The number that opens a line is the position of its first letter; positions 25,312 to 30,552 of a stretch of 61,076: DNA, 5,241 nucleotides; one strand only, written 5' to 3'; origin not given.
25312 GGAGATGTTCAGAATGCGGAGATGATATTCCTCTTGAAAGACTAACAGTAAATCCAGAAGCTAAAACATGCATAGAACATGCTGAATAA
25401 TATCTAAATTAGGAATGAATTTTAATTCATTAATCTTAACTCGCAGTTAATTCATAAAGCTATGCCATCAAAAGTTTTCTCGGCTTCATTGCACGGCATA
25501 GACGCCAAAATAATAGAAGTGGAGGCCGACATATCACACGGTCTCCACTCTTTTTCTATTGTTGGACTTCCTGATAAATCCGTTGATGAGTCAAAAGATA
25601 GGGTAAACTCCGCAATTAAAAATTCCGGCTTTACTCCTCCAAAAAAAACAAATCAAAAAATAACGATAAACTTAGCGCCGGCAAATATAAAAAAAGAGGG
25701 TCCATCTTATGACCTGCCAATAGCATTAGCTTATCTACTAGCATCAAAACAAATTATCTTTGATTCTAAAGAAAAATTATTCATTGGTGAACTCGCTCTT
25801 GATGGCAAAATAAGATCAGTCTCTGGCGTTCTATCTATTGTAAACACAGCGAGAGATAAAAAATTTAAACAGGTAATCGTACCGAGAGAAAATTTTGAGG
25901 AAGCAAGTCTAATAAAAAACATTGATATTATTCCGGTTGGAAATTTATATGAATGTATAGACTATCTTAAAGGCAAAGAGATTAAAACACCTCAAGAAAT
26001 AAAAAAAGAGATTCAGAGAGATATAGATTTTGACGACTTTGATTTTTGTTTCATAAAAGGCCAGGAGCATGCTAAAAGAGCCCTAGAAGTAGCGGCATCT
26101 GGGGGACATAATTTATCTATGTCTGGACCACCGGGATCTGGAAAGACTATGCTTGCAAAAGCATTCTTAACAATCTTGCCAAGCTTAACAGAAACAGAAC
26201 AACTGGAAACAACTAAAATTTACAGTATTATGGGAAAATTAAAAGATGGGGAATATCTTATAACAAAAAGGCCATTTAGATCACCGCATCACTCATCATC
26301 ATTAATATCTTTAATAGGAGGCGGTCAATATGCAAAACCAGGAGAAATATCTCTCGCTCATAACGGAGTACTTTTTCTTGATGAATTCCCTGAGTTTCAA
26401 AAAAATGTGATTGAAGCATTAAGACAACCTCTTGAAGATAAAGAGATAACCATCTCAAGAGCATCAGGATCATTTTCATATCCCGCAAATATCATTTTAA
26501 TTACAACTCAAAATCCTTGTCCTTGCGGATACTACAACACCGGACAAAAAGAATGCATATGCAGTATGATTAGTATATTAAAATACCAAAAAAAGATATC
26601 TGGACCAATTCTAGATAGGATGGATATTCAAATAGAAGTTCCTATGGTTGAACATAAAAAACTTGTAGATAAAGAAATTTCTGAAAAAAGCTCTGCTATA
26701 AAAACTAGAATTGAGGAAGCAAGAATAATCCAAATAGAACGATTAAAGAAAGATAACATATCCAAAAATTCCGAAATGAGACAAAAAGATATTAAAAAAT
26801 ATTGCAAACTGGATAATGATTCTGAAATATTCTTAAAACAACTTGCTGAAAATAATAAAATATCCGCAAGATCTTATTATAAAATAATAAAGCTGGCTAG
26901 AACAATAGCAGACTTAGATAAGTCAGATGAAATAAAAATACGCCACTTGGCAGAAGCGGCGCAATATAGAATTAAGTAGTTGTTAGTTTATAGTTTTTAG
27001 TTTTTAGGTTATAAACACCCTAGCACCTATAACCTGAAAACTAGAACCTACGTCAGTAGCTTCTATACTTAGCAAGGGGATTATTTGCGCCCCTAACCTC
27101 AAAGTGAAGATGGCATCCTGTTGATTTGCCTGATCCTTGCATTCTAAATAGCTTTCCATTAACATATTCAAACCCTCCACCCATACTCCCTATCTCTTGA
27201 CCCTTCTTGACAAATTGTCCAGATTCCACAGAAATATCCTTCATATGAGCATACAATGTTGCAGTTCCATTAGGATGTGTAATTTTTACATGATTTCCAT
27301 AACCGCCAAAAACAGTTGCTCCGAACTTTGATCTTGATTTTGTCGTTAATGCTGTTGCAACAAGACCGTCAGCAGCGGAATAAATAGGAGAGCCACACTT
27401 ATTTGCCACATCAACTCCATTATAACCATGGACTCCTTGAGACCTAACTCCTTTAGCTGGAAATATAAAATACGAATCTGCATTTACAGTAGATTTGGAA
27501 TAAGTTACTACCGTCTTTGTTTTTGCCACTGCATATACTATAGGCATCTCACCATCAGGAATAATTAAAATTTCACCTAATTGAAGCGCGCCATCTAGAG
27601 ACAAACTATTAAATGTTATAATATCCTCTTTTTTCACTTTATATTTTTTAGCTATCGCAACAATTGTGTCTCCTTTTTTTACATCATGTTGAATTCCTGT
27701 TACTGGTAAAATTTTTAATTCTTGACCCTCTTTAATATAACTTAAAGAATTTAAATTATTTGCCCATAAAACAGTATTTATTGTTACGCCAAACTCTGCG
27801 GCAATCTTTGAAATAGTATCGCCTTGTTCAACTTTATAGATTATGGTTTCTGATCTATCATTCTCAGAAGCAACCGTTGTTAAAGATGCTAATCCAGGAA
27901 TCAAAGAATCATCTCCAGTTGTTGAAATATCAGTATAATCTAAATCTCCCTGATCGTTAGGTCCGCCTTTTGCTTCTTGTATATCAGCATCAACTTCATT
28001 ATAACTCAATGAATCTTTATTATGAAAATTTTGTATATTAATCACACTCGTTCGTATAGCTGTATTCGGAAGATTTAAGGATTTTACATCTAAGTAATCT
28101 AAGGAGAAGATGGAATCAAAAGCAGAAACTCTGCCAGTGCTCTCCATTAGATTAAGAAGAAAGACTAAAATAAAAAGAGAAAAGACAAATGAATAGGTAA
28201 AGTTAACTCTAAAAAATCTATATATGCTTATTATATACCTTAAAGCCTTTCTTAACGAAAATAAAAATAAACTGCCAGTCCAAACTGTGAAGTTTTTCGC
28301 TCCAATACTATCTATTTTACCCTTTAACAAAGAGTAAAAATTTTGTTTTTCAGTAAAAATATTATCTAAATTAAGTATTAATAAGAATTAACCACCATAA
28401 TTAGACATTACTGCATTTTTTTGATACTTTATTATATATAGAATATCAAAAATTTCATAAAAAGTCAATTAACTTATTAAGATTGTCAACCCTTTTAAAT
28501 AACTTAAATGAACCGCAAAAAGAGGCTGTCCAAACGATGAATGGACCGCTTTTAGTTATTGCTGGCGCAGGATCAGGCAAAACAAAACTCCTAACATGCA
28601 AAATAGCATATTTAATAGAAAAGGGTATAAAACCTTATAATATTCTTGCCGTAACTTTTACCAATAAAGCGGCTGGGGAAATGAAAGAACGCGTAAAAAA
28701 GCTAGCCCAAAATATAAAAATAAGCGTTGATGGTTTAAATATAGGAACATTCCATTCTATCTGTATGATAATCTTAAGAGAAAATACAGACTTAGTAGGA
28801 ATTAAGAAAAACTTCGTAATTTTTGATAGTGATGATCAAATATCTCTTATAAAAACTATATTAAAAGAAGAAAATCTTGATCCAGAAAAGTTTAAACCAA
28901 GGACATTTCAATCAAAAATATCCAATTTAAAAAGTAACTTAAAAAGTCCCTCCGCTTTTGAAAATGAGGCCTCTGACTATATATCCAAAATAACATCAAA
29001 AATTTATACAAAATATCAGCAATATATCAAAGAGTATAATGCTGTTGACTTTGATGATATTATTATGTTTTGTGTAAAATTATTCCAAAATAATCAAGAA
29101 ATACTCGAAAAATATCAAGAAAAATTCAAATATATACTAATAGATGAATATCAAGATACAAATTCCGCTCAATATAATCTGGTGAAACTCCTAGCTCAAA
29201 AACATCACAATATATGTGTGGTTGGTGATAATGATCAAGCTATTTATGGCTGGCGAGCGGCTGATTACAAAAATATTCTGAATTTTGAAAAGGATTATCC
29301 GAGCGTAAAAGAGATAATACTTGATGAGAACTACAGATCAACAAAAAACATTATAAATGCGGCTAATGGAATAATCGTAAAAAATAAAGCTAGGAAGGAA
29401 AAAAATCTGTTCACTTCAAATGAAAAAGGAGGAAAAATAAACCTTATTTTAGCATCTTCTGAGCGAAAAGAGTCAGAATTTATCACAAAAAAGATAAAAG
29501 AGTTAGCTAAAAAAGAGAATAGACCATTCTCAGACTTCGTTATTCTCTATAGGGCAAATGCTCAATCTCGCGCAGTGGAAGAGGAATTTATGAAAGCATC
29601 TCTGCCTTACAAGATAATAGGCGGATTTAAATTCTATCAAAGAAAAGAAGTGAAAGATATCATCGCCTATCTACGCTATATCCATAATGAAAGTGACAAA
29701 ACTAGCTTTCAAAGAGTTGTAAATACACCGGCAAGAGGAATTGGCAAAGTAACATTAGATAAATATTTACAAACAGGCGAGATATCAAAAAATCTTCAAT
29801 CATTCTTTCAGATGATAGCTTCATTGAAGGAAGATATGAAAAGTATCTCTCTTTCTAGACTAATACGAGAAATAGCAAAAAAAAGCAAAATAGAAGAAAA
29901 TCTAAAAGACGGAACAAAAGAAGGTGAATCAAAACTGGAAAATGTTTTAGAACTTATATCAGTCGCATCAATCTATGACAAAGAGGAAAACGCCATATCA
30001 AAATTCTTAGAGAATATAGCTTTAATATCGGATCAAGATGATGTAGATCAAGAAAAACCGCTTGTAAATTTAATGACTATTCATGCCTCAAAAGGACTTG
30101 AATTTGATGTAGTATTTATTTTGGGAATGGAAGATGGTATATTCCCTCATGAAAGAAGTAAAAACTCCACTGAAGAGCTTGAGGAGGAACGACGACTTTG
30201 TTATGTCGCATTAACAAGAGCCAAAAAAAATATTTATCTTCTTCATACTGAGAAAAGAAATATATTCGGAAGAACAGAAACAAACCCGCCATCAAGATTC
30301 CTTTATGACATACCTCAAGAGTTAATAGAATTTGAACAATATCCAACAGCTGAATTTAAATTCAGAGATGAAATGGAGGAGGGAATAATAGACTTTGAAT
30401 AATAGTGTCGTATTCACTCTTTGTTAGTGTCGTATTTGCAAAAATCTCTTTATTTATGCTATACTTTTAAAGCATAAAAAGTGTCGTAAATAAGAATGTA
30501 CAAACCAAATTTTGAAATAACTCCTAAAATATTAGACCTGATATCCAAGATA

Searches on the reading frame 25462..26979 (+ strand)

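Call 8: search_protein_families(library=pfam, proteins=[window:25462-26979:+], max_evalue=0.01)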
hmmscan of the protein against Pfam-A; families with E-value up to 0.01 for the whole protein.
window:25462-26979:+ (505 aa): 12 families
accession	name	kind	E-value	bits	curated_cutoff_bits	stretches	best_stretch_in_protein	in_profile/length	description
PF01078.27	Mg_chelatase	-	1.1e-90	303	20.3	1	194-400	1-206/207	Magnesium chelatase, subunit ChlI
PF13541.12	ChlI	-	1.5e-44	151.2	27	1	20-144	1-121/121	Subunit ChlI of Mg-chelatase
PF13335.12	Mg_chelatase_C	-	8e-28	97.3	26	1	408-503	2-94/94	Magnesium chelatase, subunit ChlI C-terminal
PF05362.19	Lon_C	-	3.2e-08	33.8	21.1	1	16-148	41-176/205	Lon protease (S16) C-terminal proteolytic domain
PF00493.29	MCM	-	1.2e-07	31.5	23.3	1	290-408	111-218/224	MCM P-loop domain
PF07728.20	AAA_5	-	1.3e-07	32.2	22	1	220-354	4-125/139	AAA domain (dynein-related subfamily)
PF00158.32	Sigma54_activat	-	6e-05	23.2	20.2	1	287-345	80-138/168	Sigma-54 interaction domain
PF00004.35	AAA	-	9.3e-05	23.3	21.2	1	220-362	3-99/131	ATPase family associated with various cellular activities (AAA)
PF05496.18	RuvB_N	-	0.00072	19.8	27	0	297-337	81-121/159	Holliday junction DNA helicase RuvB P-loop domain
PF13191.12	AAA_16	-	0.0034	18.3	32.6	1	205-239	13-48/167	AAA ATPase domain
PF07724.20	AAA_2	-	0.0058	17.1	27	0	217-351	5-124/166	AAA domain (Cdc48 subfamily)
PF13401.12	AAA_22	-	0.0066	17.2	27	0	219-242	9-32/130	AAA domain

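Call 65: search_protein_families(library=ncbifam, proteins=[window:25462-26979:+], max_evalue=0.001)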
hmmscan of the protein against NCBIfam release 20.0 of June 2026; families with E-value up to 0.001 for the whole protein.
window:25462-26979:+ (505 aa): 12 families
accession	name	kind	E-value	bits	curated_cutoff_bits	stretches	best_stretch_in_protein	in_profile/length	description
TIGR00368.1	TIGR00368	hypoth_equivalog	7.4e-180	598.8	362.4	1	5-503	1-499/499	YifB family Mg chelatase-like AAA ATPase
NF007365.0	PRK09862.1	equivalog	5.7e-125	417.8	530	1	5-503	6-492/506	YifB family Mg chelatase-like AAA ATPase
TIGR02902.1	spore_lonB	equivalog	2.1e-19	69.6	723.3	1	61-169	423-530/531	ATP-dependent protease LonB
TIGR00764.1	lon_rel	equivalog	5.5e-17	61.6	516.6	2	63-169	483-592/608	ATP-dependent protease LonB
TIGR02903.1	spore_lon_C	equivalog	4e-11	42.1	678.8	2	62-167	508-612/615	Lon family ATP-dependent protease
TIGR00416.1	sms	equivalog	8.6e-09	34.6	403.05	1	69-165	360-453/454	DNA repair protein RadA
TIGR02442.1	Cob-chelat-sub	hypoth_equivalog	2.9e-08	32.7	779.45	1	285-352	112-179/641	putative cobaltochelatase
TIGR02031.1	BchD-ChlD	equivalog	5.6e-08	31.9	499.55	1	204-422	3-205/608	magnesium chelatase ATPase subunit D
TIGR00763.1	lon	equivalog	2.7e-05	22.9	608.05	0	63-148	684-768/795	endopeptidase La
NF000868.0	PRK00080.1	equivalog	0.00016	20.7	282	0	297-333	99-135/330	Holliday junction branch migration DNA helicase RuvB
NF038308.1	RNA_repair_RtcR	equivalog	0.00027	19.9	650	0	287-329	265-307/530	RNA repair transcriptional activator RtcR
TIGR00635.1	ruvB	equivalog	0.00039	19.5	299.05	0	218-234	33-49/305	Holliday junction branch migration DNA helicase RuvB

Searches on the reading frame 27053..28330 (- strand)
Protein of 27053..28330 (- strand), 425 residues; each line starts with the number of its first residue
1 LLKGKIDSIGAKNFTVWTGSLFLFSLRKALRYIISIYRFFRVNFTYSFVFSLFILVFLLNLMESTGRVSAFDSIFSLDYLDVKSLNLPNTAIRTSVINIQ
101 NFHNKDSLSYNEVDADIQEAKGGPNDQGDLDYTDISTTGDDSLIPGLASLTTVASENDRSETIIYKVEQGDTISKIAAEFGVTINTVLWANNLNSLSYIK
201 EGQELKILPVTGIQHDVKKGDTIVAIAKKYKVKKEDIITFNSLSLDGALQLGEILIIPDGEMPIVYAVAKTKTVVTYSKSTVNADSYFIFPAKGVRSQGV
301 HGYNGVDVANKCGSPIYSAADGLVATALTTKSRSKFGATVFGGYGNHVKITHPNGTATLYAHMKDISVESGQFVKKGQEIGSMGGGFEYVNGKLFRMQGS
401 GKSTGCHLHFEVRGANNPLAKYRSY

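Call 8: search_protein_families(library=pfam, proteins=[window:27053-28330:-], max_evalue=0.01)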
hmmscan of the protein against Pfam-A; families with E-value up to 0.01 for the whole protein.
window:27053-28330:- (425 aa): 7 families
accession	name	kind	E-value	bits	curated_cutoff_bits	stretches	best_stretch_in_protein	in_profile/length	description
PF01551.29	Peptidase_M23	-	1.3e-22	80.2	28.7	1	303-418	3-93/96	Peptidase family M23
PF01476.26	LysM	-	3e-22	78.7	20.9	2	165-207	1-42/43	LysM domain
PF23473.1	LysM3_LYK4_5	-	2.1e-11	44.1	29.3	1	165-195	5-35/48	LYK4/5 LysM3 domain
PF23446.1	LysM1_NFP_LYK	-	0.0003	22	36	0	171-207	16-53/60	NFP/LYK LysM1 domain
PF13384.12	HTH_23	-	0.00095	19.4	24.6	1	163-187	10-34/50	Homeodomain-like domain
PF23462.1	LysM3_NFP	-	0.003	18.5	28.1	0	169-194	9-35/48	NFP LysM3 domain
PF02796.21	HTH_7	-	0.0094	16.5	23.8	0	161-187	12-38/45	Helix-turn-helix domain of resolvase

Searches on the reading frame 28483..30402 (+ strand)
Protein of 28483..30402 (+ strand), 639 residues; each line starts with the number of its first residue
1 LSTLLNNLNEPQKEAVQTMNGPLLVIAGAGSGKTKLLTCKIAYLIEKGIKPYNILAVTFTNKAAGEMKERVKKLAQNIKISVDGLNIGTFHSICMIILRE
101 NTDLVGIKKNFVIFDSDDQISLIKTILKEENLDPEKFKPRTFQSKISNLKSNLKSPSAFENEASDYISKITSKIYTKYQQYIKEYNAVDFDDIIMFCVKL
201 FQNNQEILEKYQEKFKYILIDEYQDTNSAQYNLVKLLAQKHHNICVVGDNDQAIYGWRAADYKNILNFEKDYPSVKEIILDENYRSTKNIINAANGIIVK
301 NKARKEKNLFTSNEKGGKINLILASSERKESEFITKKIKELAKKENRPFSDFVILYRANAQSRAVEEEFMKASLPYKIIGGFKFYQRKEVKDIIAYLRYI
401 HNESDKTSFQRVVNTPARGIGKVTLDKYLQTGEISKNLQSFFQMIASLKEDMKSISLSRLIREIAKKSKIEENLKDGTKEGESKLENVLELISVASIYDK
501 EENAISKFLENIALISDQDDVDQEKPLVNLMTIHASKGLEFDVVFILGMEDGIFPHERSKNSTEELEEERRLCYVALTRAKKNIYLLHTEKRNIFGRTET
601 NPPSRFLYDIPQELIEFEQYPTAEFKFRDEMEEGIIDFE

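Call 8: search_protein_families(library=pfam, proteins=[window:28483-30402:+], max_evalue=0.01)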
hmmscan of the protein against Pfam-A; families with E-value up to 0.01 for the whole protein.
window:28483-30402:+ (639 aa): 10 families
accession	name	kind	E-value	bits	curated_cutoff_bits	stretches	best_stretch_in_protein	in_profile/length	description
PF00580.27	UvrD-helicase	-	2.7e-95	319.6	23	1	8-273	1-271/271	UvrD/REP helicase N-terminal domain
PF13361.12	UvrD_C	-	6.2e-78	263.1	25.6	1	278-589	1-348/350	UvrD-like helicase C-terminal domain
PF13245.12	AAA_19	-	4e-25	89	25.1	1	12-256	1-132/134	AAA domain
PF01443.25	Viral_helicase1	-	4.6e-10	40.1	21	1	523-587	172-227/228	Viral superfamily 1 RNA helicase core domain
PF13538.12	UvrD_C_2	-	6e-10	39.3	27.4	1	530-586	4-51/52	UvrD-like helicase C-terminal domain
PF13604.12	AAA_30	-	1e-08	35.6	27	1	8-80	2-75/191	AAA domain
PF13087.12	AAA_12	-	4e-07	30.2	27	1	484-587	109-191/195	AAA domain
PF13173.12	AAA_14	-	0.0032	17.9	27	0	177-249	22-98/129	AAA domain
PF05876.18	GpA_ATPase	-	0.0085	16.2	25.6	0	24-74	31-80/247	Phage terminase large subunit gpA, ATPase domain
PF00270.35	DEAD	-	0.0089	16.2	26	0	10-83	2-77/167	DEAD/DEAH box helicase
